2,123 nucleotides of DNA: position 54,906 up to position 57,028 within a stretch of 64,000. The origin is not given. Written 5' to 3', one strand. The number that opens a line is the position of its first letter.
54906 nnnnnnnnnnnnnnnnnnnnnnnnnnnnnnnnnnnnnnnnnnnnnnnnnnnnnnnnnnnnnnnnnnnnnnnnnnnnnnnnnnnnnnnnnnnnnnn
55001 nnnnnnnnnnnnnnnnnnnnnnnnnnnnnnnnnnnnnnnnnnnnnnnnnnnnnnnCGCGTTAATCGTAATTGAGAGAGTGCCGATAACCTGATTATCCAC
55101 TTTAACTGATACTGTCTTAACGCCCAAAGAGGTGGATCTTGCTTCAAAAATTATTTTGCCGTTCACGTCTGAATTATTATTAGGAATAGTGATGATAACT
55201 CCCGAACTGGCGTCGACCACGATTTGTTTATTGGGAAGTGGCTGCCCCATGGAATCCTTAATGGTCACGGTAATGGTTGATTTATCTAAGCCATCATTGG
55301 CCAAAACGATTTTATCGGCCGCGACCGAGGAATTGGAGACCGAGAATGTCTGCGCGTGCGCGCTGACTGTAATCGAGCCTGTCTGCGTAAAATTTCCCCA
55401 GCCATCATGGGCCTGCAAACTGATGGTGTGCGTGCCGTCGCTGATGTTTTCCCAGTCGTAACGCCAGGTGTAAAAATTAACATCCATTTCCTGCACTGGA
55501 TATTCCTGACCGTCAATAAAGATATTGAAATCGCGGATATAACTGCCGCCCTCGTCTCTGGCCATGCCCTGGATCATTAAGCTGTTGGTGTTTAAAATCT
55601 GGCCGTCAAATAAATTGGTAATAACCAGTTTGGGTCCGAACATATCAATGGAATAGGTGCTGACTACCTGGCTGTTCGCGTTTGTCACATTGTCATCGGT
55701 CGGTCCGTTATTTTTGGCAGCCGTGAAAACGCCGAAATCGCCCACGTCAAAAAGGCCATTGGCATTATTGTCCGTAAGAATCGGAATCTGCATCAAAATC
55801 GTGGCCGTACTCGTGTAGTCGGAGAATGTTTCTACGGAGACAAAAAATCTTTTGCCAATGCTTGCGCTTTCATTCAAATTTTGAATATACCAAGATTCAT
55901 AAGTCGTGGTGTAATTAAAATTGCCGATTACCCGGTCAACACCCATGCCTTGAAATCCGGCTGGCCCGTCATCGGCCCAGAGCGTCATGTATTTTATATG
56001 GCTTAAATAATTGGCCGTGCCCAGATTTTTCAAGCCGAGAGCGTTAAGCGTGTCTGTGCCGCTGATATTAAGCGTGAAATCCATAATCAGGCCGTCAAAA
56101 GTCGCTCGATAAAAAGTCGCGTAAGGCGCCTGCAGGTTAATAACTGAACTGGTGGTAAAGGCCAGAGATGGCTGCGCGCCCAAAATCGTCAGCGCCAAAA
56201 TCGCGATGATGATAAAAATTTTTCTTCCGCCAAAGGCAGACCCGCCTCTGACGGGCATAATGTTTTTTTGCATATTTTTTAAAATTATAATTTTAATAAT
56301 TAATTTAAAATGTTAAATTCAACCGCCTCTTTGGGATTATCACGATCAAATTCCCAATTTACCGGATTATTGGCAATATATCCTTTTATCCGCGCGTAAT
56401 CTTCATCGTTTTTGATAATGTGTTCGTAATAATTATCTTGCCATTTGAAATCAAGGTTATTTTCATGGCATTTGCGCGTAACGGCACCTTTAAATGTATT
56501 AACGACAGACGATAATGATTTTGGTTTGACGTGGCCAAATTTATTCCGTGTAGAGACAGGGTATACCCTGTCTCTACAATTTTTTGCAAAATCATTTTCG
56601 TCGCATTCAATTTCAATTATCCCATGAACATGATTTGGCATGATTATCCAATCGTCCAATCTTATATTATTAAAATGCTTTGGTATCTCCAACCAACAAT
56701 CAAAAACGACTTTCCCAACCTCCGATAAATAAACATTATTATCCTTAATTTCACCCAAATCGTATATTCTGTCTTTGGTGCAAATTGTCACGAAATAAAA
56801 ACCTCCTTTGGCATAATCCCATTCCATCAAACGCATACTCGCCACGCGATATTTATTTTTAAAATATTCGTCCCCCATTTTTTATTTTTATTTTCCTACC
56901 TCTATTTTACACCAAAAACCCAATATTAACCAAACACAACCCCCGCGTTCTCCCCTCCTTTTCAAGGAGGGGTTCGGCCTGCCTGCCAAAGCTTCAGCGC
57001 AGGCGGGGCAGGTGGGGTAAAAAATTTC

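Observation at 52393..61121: A ~115-aa domain of unknown function shared by three adjacent secreted proteins (S8 protease, Ig-domain protein, giant adhesin)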

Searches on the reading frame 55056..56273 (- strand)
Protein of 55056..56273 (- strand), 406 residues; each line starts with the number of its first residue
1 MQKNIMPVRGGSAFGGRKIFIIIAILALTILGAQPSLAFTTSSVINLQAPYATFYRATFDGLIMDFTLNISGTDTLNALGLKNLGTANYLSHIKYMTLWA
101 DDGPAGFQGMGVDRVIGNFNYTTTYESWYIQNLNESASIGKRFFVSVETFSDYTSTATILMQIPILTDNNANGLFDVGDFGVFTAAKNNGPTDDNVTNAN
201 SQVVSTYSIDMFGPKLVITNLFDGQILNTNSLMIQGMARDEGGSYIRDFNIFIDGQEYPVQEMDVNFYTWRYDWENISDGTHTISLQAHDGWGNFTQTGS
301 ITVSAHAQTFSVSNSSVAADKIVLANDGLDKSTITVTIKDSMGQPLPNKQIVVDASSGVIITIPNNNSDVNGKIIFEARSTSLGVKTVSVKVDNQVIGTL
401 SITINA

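Call 61: find_homologous_proteins(query=window:55056-56273:-, max_evalue=0.00001)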
Query window:55056-56273:- (406 aa): 28 proteins with E <= 0.00001 among 5273 candidates.
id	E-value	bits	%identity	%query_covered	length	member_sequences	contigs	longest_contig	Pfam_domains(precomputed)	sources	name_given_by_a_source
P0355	6.2e-263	889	100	100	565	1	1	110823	PF02369.23,PF17957.8,PF18565.8,PF09134.17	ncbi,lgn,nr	ncbi:MAG: Ig-like domain-containing protein [Patescibacteria group bacterium]|nr:Ig-like domain-cont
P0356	1.4e-177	608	69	94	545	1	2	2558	PF02369.23,PF09134.17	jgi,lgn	jgi:hypothetical protein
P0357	1.6e-156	539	62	96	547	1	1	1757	PF02369.23,PF09134.17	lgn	-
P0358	1.1e-154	533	61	96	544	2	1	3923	PF02369.23,PF09134.17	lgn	-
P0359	1.7e-152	526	62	96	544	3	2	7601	PF02369.23,PF09134.17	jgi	jgi:hypothetical protein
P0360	3.8e-148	512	57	96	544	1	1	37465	PF02369.23,PF09134.17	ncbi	-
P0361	5.2e-145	501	57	93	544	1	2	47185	PF02369.23,PF09134.17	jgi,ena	jgi:hypothetical protein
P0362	7.3e-144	497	58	96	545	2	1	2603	PF02369.23,PF09134.17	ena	-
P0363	3.0e-143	495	59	96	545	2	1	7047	PF02369.23,PF17957.8,PF09134.17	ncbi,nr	ncbi:MAG: Ig-like domain-containing protein [Candidatus Parcubacteria bacterium]|nr:Ig-like domain-c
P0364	1.5e-142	493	57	96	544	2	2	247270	PF02369.23,PF09134.17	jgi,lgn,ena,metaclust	metaclust:\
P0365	1.5e-142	493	58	96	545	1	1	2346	PF02369.23,PF09134.17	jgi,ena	-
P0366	2.2e-142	493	58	96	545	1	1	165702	PF02369.23,PF09134.17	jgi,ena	-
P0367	2.4e-140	486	56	95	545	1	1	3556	PF02369.23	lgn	-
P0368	1.3e-135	470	55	96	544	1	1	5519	PF02369.23,PF17957.8,PF09134.17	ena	-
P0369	1.5e-133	464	54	96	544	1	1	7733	PF02369.23,PF09134.17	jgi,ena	-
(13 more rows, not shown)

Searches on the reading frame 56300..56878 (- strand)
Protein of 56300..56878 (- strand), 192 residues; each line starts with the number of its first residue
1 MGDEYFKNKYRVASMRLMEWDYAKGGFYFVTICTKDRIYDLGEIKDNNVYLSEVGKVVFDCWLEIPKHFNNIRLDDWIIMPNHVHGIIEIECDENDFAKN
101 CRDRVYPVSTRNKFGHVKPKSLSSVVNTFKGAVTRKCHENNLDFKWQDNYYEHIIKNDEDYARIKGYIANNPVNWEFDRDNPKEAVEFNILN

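Call 4: search_protein_families(library=pfam, proteins=[window:56300-56878:-], max_evalue=1)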
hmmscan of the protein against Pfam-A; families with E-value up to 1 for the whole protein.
window:56300-56878:- (192 aa): 1 family
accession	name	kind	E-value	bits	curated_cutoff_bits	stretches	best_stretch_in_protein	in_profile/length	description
PF01797.21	Y1_Tnp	-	1.4e-05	25.7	23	1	120-171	63-121/121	Transposase IS200 like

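Call 58: search_protein_families(library=ncbifam, proteins=[window:56300-56878:-], max_evalue=0.01)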
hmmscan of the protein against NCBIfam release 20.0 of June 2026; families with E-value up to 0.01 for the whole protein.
window:56300-56878:- (192 aa): 2 families
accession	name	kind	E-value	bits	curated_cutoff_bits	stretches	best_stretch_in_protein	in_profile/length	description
NF047646.1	REP_Tyr_transpos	equivalog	2.3e-17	63.2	80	1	22-174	6-133/146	REP-associated tyrosine transposase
NF033573.1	transpos_IS200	equivalog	0.0088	16.3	55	0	117-168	65-124/126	IS200/IS605 family transposase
